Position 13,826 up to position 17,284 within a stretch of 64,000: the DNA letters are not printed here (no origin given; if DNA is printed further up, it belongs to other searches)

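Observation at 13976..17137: Single polypeptide carrying two complete family A modules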

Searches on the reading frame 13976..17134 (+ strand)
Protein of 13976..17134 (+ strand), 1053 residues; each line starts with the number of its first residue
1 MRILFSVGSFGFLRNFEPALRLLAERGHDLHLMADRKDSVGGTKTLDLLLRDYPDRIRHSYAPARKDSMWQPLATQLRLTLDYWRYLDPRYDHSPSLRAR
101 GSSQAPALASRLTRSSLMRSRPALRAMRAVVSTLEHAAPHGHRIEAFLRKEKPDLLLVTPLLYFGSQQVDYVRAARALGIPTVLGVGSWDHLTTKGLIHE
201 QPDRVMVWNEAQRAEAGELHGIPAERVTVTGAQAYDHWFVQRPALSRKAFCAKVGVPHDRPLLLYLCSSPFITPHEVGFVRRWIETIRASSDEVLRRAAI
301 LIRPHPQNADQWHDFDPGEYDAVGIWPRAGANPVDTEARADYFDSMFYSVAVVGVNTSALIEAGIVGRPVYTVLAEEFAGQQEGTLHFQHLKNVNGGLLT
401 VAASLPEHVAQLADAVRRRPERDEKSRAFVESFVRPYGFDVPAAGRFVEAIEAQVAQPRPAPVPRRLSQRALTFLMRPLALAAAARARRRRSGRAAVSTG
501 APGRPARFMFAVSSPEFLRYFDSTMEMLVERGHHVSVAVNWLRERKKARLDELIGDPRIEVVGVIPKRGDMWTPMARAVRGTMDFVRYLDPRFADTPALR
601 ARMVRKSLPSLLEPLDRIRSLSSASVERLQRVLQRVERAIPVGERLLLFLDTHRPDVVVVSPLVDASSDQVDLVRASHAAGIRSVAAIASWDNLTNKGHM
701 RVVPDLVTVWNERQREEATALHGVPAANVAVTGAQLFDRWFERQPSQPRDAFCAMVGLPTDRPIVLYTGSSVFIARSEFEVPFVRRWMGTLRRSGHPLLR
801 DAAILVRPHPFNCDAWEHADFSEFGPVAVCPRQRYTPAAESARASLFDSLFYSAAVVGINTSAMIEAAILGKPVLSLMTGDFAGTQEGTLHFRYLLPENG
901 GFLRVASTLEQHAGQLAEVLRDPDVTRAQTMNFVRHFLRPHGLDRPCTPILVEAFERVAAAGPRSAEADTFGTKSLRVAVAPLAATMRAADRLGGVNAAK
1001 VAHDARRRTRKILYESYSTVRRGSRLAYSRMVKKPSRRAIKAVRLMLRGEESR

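Call 5: search_protein_families(library=pfam, proteins=[window:13976-17134:+], max_evalue=1)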
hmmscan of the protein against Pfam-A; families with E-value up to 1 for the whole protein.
window:13976-17134:+ (1053 aa): 1 family
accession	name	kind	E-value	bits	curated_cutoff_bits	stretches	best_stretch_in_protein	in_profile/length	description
PF06925.17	MGDG_synth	-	0.1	13.1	25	1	141-231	78-166/169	Monogalactosyldiacylglycerol (MGDG) synthase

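Call 6: search_protein_families(library=ncbifam, proteins=[window:13976-17134:+], max_evalue=1)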
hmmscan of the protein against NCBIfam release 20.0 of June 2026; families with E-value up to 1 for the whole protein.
window:13976-17134:+ (1053 aa): 2 families
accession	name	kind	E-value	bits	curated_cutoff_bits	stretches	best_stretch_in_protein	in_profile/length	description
NF046086.1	BFO_1060_trans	domain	1.2e-17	64.1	200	2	650-770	43-170/365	BFO_1060 family glycosyltransferase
TIGR04396.2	surf_polysacc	subfamily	0.0042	16.3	125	0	803-879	225-290/427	surface carbohydrate biosynthesis protein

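Call 11: search_solved_structures(query=window:13976-17134:+, max_evalue=10, show_alignments=2)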
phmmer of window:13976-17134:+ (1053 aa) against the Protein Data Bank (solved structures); distinct sequences matched with E-value up to 10: 2.
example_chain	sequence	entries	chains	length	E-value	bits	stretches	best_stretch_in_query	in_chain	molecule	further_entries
9c37_A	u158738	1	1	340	0.25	12.7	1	766-826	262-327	PITPNM1, Nir2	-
3qy6_A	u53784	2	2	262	1.2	10.5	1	666-761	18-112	Tyrosine-protein phosphatase YwqE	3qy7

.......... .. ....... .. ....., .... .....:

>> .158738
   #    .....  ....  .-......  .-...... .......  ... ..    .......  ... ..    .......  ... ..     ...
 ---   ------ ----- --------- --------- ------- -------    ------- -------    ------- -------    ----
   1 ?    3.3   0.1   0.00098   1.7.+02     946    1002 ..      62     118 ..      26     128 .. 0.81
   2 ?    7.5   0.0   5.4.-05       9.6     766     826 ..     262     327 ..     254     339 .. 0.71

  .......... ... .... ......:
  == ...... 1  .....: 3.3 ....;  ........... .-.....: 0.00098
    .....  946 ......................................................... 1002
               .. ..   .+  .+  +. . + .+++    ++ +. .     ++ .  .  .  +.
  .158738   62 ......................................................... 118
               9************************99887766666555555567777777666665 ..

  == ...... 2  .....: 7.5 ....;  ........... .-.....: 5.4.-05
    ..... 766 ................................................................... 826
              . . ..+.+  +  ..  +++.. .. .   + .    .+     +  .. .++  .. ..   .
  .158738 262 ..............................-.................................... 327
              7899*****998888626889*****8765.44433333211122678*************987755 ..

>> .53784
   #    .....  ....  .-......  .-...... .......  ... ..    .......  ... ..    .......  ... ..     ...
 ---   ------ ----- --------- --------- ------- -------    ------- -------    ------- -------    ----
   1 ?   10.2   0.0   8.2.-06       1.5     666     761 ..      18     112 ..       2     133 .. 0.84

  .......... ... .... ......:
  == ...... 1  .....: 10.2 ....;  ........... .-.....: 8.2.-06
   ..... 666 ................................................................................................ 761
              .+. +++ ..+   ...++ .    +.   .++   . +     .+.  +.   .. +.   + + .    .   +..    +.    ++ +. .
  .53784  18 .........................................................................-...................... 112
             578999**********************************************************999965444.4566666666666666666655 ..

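Call 12: find_homologous_proteins(query=window:13976-17134:+, max_evalue=1e-10)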
Query window:13976-17134:+ (1053 aa): 1312 proteins with E <= 1e-10 among 8000 candidates; the best 120 are listed.
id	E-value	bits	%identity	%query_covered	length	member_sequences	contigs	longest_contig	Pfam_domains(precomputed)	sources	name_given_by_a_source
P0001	0.0e+0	2336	99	100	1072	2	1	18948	-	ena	-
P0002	0.0e+0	2056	87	100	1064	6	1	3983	-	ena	-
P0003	0.0e+0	2039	86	100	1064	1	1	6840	-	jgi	jgi:hypothetical protein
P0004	0.0e+0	1936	81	99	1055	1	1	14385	-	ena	-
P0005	0.0e+0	1882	80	99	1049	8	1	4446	-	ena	-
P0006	0.0e+0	1874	79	99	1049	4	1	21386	-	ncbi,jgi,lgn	ncbi:MAG TPA: hypothetical protein VGJ78_05810 [Vicinamibacterales bacterium]|jgi:hypothetical prote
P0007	0.0e+0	1864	79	99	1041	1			-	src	-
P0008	0.0e+0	1853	78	99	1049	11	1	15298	-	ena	-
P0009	0.0e+0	1738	74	99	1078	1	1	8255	PF13439.13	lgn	-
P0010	0.0e+0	1609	70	98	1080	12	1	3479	-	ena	-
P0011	0.0e+0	1603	71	99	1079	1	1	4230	-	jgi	jgi:hypothetical protein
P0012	0.0e+0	1582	69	99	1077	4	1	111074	-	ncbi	-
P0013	0.0e+0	1579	69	98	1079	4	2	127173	-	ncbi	ncbi:MAG: hypothetical protein ABL993_09905 [Vicinamibacterales bacterium]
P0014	0.0e+0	1562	67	99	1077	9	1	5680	PF06925.18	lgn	-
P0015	0.0e+0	1559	69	97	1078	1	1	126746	-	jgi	jgi:hypothetical protein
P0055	0.0e+0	1482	65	100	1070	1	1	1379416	-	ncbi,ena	-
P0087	0.0e+0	1440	65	95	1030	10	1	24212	-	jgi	jgi:hypothetical protein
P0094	0.0e+0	1435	66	93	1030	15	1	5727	-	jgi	-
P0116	0.0e+0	1350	65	91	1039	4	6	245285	-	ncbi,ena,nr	ncbi:MAG: hypothetical protein A3I61_09370 [Acidobacteria bacterium RIFCSPLOWO2_02_FULL_68_18]|nr:MA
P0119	0.0e+0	1324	63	93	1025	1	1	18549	-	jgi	jgi:hypothetical protein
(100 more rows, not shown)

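Call 19: find_encoding_contigs(protein=P0055, flank=10000, max_places=2)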
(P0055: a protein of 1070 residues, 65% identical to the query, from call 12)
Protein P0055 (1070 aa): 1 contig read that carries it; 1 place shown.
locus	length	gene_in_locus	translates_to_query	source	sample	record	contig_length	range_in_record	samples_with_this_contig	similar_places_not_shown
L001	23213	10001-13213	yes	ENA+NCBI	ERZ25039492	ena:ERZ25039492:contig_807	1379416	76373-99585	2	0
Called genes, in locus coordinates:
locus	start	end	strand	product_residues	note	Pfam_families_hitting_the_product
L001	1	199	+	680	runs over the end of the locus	PF09586:YfhO (faint)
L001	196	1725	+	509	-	-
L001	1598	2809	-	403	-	PF00005:ABC_tran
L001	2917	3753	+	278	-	PF05050:Methyltransf_21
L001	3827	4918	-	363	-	-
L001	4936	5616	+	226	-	PF25084:LbH_EIF2B (weak), PF25087:GMPPB_C (weak), PF00132:Hexapep (weak), PF25084:LbH_EIF2B (weak), PF00132:Hexapep, PF14602:Hexapep_2 (weak)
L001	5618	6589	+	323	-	PF01073:3Beta_HSD, PF01370:Epimerase, PF02719:Polysacc_synt_2, PF04321:RmlD_sub_bind, PF07993:NAD_binding_4 (faint), PF08659:KR (weak), PF16363:GDP_Man_Dehyd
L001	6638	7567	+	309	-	PF00551:Formyl_trans_N, PF02911:Formyl_trans_C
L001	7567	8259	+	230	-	PF00535:Glycos_transf_2, PF13641:Glyco_tranf_2_3 (weak)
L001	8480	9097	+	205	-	PF13412:HTH_24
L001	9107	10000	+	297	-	-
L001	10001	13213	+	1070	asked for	-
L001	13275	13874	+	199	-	-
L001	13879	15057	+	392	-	-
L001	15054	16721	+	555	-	-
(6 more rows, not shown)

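Call 20: find_encoding_contigs(protein=P0116, flank=10000, max_places=2)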
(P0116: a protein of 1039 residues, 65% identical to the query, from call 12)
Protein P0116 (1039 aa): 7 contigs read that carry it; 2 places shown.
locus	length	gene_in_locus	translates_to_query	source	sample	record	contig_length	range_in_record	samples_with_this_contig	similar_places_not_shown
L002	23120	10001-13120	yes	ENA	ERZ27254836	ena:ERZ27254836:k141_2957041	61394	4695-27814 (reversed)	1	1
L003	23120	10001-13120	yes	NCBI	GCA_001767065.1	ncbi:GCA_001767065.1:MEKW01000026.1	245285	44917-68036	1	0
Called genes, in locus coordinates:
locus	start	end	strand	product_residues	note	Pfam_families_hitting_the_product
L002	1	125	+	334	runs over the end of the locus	PF12919:TcdA_TcdB (faint), PF04488:Gly_transf_sug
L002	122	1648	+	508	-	-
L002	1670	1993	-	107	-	-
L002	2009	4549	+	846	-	-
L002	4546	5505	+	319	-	PF00535:Glycos_transf_2, PF13641:Glyco_tranf_2_3 (weak)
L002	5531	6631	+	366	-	-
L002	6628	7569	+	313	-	PF00535:Glycos_transf_2, PF13641:Glyco_tranf_2_3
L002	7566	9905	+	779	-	-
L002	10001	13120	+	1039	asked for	-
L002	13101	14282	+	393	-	PF02350:Epimerase_2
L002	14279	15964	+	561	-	PF02348:CTP_transf_3, PF12804:NTP_transf_3 (weak), PF07021:MetW (faint), PF13489:Methyltransf_23, PF13847:Methyltransf_31, PF08241:Methyltransf_11, PF08242:Methyltransf_12, PF13649:Methyltransf_25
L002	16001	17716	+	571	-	-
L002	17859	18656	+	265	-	PF00551:Formyl_trans_N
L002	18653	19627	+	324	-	PF01522:Polysacc_deac_1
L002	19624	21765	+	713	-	PF00535:Glycos_transf_2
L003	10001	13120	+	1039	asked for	-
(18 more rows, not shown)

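Call 34: predict_structure(alignment_id=A1)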
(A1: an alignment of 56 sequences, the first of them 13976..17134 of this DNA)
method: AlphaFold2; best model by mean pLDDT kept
length: 1053 residues; sequences in the alignment: 56
mean_pLDDT: 87.4   pTM: 0.55
mean pLDDT of the five models: 87.4, 85.3, 84.8, 83.7, 82.8
residues with pLDDT >= 90: 602; 70-90: 354; 50-70: 78; < 50: 19
segments of 3 or more residues with pLDDT < 50: 496-502, 1050-1053
pLDDT, mean of each block of 10 residues (from residue 1): 94 92 97 81 84 95 83 95 89 81 89 88 93 94 93 93 86 96 89 85 94 90 95 91 95 96 92 86 97 97 89 91 91 78 94 88 92 83 79 86 94 89 86 91 96 94 92 95 89 51 78 85 92 92 56 77 87 92 91 80 85 89 92 93 93 94 83 95 93 82 95 91 94 90 93 96 94 81 94 94 94 89 95 82 91 91 88 84 66 82 89 94 86 90 93 95 90 94 90 58 57 63 66 68 63 36
secondary structure, 60 per line:
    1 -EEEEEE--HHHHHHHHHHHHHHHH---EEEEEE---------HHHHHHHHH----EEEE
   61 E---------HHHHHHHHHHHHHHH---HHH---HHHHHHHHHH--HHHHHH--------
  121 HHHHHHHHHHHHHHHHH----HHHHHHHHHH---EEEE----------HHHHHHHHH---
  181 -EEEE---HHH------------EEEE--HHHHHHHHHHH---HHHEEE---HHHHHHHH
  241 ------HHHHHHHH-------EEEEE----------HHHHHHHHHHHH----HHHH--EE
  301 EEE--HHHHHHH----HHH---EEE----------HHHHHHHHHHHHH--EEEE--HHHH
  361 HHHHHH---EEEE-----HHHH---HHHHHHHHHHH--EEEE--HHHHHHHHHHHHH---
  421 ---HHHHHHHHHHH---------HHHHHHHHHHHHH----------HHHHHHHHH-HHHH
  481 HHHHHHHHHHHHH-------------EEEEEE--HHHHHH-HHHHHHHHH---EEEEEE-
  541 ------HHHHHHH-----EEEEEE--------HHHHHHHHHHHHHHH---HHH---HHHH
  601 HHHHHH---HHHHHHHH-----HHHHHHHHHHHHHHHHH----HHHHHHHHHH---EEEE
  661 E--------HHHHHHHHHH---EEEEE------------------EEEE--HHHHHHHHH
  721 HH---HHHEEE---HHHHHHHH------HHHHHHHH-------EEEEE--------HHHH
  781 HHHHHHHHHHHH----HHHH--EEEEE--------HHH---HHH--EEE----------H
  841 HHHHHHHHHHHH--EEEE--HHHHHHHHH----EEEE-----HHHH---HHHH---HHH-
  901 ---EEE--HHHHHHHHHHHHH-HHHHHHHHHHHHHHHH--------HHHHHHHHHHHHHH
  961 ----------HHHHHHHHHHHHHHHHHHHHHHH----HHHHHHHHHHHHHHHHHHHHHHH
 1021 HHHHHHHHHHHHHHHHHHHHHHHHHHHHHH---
elements in order (helices of 4 or more, strands of 3 or more residues): E2-7 H10-25 E29-34 H44-52 E57-61 H71-85 H95-104 H107-112 H121-137 H142-151 E155-158 H169-177 E182-185 E204-207 H210-220 E227-229 H233-240 H247-254 E262-266 H277-288 H293-296 E299-303 H306-312 E323-325 H336-348 E351-354 H357-366 E370-373 H379-382 H386-396 E399-402 H405-417 H424-434 H444-456 H467-475 H477-493 E507-512 H515-520 H522-530 E534-539 H547-553 E559-564 H573-587 H597-606 H610-617 H623-639 H644-653 E657-661 H670-679 E683-687 E706-709 H712-722 E729-731 H735-742 H749-756 E764-768 H777-792 H797-800 E803-807 E827-829 H840-852 E855-858 H861-869 E874-877 H883-886 H890-893 E904-906 H909-921 H923-938 H947-960 H971-993 H998-1050

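Call 37: fold_search(model_id=the predicted structure, library=pdb)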
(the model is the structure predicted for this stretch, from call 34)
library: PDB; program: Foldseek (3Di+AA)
matches with E <= 10: 1373; with E <= 0.001: 279
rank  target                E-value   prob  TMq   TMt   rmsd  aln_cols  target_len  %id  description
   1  8qoy                  1.8e-11  1.00  0.23  0.23  24.3      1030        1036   10  Capsular polysaccharide synthesis multienzyme of Actinobacillus Pleuropneumoniae serotype 3 (released 2024-07-03)
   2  3wad_A                1.6e-09  1.00  0.23  0.54   9.7       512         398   15  Crystal structure of glycosyltransferase VinC involved in the biosynthesis of vicenistatin (released 2014-06-04)
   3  5xvs_A                3.4e-09  1.00  0.24  0.61   7.9       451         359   15  Crystal structure of UDP-GlcNAc 2-epimerase NeuC complexed with UDP (released 2018-04-11)
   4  3wad_B                4.0e-09  1.00  0.24  0.55   9.7       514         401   16  Crystal structure of glycosyltransferase VinC involved in the biosynthesis of vicenistatin (released 2014-06-04)
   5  4neq                  4.1e-09  1.00  0.26  0.68   6.4       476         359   12  The structure of UDP-GlcNAc 2-epimerase from Methanocaldococcus jannaschii (released 2014-04-23)
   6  1f6d_C                7.2e-09  1.00  0.26  0.65   7.1       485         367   14  THE STRUCTURE OF UDP-N-ACETYLGLUCOSAMINE 2-EPIMERASE FROM E. COLI. (released 2000-12-13)
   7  3wag_A                7.2e-09  1.00  0.23  0.53   9.9       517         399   15  Crystal structure of glycosyltransferase VinC in complex with DTDP (released 2014-06-04)
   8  7yp6_A                9.0e-09  1.00  0.26  0.59   7.5       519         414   13  Crystal structure of elaiophylin glycosyltransferase in complex with UDP (released 2022-11-02)
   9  7yp3_B                1.0e-08  1.00  0.26  0.59   7.7       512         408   14  Crystal structure of elaiophylin glycosyltransferase in complex with elaiophylin (released 2022-11-02)
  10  5zlr_A                1.2e-08  1.00  0.24  0.60   7.9       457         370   14  Structure of NeuC (released 2018-05-16)
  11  7yp4_B                1.4e-08  1.00  0.26  0.58   7.5       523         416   13  Crystal structure of elaiophylin glycosyltransferase in apo-form (released 2022-11-02)
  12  7yp4_A                1.8e-08  1.00  0.26  0.59   7.4       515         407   14  Crystal structure of elaiophylin glycosyltransferase in apo-form (released 2022-11-02)
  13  3d0r_B                2.0e-08  1.00  0.23  0.54  11.3       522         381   16  Crystal structure of calG3 from Micromonospora echinospora determined in space group P2(1) (released 2008-06-24)
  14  4fkz_A                2.5e-08  1.00  0.27  0.65   8.7       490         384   14  Crystal structure of Bacillus subtilis UDP-GlcNAc 2-epimerase in complex with UDP-GlcNAc and UDP (released 2013-05-08)
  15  7yp3_F                3.0e-08  1.00  0.26  0.59   7.7       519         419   13  Crystal structure of elaiophylin glycosyltransferase in complex with elaiophylin (released 2022-11-02)
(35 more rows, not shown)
